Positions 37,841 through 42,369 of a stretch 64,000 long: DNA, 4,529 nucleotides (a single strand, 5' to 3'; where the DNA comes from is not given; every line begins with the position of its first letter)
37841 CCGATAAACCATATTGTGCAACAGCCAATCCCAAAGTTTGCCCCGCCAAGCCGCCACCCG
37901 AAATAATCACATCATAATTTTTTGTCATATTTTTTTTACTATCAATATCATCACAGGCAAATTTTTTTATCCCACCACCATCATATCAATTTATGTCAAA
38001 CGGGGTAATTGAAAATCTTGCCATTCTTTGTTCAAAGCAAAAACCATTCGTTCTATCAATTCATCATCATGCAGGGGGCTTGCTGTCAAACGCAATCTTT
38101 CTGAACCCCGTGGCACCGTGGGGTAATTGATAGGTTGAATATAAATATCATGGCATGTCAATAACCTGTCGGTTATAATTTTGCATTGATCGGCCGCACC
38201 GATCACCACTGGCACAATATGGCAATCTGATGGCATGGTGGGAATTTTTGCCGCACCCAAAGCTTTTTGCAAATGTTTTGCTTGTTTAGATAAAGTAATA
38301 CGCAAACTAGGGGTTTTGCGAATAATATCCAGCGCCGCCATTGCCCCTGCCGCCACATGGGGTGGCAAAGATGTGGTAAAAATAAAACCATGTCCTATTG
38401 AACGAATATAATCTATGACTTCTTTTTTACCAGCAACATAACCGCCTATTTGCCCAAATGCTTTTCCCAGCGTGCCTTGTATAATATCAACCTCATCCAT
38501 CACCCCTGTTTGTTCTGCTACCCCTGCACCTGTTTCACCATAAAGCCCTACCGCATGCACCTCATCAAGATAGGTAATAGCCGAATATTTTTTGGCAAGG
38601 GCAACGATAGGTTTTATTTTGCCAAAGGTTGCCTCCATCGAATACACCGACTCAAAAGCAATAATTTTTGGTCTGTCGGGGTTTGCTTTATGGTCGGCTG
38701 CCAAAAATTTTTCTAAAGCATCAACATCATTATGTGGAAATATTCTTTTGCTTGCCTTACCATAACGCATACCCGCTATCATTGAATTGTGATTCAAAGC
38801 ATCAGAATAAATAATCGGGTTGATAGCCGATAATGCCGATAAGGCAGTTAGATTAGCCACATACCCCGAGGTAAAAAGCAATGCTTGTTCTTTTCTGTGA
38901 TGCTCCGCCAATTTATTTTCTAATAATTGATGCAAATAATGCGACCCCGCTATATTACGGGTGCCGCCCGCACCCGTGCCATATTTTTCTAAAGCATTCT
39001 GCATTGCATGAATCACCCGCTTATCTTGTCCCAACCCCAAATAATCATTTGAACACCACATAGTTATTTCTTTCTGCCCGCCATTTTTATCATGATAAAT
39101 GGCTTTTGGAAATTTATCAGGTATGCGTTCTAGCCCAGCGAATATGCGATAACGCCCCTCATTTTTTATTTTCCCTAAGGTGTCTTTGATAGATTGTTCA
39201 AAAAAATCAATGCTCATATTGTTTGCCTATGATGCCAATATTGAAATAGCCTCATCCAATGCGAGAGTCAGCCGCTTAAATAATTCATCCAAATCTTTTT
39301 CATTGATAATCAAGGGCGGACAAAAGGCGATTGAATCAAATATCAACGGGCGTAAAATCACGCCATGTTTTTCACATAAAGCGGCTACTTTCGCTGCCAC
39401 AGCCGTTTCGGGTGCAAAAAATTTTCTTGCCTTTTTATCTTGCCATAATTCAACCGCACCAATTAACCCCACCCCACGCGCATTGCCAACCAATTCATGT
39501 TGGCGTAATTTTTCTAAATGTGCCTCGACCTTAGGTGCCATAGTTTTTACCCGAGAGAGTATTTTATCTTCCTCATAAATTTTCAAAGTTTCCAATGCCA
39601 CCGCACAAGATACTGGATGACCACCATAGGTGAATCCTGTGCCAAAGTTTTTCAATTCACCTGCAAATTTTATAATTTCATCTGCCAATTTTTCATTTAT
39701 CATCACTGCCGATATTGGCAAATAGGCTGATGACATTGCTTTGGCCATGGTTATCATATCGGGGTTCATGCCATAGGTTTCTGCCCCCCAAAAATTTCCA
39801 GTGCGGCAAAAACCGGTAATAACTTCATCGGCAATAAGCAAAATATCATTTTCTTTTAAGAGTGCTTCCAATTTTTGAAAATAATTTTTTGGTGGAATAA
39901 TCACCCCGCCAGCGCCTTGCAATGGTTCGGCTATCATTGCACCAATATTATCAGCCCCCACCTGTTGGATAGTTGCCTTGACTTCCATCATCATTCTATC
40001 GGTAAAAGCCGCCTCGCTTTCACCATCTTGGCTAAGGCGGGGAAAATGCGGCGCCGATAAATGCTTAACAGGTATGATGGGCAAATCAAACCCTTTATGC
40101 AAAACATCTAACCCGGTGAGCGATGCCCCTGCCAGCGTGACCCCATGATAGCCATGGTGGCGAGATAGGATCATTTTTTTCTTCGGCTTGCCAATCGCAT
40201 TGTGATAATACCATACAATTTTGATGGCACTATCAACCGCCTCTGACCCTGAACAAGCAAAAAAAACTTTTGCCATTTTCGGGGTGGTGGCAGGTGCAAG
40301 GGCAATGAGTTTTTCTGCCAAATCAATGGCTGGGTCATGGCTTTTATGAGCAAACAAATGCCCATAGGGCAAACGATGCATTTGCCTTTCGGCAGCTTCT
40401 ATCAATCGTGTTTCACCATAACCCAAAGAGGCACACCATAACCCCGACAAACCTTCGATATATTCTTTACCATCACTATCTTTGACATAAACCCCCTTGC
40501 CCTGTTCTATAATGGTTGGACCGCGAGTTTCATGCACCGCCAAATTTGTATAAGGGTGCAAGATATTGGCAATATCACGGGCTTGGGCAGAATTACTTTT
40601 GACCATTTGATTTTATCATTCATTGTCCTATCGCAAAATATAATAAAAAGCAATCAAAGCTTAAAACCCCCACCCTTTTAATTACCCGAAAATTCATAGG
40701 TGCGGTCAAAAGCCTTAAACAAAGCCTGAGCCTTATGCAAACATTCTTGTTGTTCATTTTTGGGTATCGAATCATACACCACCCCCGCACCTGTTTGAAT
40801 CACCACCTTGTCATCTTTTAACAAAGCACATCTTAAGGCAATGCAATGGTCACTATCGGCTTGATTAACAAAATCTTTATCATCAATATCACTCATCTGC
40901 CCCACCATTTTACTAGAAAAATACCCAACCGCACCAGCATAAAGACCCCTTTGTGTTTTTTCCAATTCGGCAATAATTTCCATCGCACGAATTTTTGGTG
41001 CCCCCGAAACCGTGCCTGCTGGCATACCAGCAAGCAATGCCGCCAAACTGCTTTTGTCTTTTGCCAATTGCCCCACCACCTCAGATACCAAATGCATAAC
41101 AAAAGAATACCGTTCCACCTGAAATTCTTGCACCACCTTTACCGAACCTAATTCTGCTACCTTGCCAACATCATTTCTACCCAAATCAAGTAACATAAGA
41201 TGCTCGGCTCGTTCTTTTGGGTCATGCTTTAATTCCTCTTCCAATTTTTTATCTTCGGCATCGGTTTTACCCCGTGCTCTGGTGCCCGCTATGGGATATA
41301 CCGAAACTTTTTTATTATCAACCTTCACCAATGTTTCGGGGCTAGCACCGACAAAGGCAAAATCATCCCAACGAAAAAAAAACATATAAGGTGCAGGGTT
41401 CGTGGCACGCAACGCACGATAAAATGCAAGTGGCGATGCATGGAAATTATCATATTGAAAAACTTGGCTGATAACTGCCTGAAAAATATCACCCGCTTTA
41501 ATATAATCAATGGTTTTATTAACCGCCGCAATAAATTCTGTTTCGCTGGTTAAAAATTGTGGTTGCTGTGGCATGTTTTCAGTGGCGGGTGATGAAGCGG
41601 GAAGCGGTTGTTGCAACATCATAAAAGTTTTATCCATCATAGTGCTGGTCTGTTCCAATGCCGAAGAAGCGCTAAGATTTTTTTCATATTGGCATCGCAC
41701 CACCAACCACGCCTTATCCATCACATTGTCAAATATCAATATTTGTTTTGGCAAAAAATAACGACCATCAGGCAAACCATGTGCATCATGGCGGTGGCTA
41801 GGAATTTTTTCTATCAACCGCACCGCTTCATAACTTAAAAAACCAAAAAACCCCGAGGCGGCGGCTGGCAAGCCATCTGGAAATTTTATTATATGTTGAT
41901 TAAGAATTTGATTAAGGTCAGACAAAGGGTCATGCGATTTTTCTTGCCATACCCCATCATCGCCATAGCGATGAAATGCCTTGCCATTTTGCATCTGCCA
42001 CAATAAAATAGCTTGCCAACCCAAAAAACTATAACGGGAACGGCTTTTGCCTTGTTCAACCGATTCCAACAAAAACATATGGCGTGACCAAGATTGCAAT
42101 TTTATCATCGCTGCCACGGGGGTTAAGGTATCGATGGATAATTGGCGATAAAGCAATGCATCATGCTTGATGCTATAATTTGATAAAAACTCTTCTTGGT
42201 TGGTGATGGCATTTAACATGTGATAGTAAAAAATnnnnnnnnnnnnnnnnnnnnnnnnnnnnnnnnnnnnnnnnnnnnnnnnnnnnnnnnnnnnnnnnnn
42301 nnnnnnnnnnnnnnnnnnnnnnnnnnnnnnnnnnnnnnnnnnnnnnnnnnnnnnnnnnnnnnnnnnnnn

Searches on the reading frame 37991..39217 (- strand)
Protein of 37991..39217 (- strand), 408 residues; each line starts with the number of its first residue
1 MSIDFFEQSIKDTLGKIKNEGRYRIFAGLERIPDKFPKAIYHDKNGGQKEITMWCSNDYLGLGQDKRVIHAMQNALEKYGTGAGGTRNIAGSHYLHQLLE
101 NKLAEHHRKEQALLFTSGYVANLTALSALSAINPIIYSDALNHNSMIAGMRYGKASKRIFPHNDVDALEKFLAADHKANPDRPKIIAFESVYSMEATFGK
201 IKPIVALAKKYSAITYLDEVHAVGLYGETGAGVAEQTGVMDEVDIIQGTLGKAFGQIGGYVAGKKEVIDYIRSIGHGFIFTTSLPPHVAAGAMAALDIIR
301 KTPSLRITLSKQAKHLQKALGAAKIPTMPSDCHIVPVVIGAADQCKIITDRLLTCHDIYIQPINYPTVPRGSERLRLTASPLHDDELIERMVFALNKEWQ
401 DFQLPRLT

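Call 35: search_protein_families(library=pfam, proteins=[window:37991-39217:-], max_evalue=0.000001)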
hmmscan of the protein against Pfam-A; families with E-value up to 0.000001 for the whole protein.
window:37991-39217:- (408 aa): 1 family
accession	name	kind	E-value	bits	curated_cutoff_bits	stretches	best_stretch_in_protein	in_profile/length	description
PF00155.27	Aminotran_1_2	-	4.1e-58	197.7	19.7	1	50-392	2-358/361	Aminotransferase class I and II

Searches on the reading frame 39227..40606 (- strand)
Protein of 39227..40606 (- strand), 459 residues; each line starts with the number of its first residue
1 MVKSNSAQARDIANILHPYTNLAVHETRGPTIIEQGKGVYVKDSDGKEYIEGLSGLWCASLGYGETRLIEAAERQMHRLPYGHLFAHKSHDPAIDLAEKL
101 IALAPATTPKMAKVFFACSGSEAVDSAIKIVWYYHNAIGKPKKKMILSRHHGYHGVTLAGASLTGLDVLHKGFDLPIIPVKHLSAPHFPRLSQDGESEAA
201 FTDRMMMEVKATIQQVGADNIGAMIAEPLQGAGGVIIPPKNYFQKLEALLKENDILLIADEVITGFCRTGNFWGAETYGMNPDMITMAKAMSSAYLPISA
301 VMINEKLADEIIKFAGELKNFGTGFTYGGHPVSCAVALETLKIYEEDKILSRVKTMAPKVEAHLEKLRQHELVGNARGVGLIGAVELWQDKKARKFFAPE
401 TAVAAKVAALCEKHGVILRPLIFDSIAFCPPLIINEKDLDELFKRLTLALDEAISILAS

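Call 35: search_protein_families(library=pfam, proteins=[window:39227-40606:-], max_evalue=0.000001)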
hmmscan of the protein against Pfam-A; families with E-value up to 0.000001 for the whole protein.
window:39227-40606:- (459 aa): 1 family
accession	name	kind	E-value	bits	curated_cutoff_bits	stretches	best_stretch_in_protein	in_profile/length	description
PF00202.27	Aminotran_3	-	1.8e-89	300.7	30.5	1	27-450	7-403/403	Aminotransferase class-III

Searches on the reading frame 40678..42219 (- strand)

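Call 35: search_protein_families(library=pfam, proteins=[window:40678-42219:-], max_evalue=0.000001)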
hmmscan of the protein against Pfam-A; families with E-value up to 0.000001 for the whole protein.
window:40678-42219:- (513 aa): 2 families
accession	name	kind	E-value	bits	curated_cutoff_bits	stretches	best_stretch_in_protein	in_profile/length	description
PF00425.24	Chorismate_bind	-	1.5e-84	284.1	27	1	226-496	2-257/257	chorismate binding enzyme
PF04715.19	Anth_synt_I_N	-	5e-31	108.3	23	1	30-171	1-139/140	Anthranilate synthase component I, N terminal region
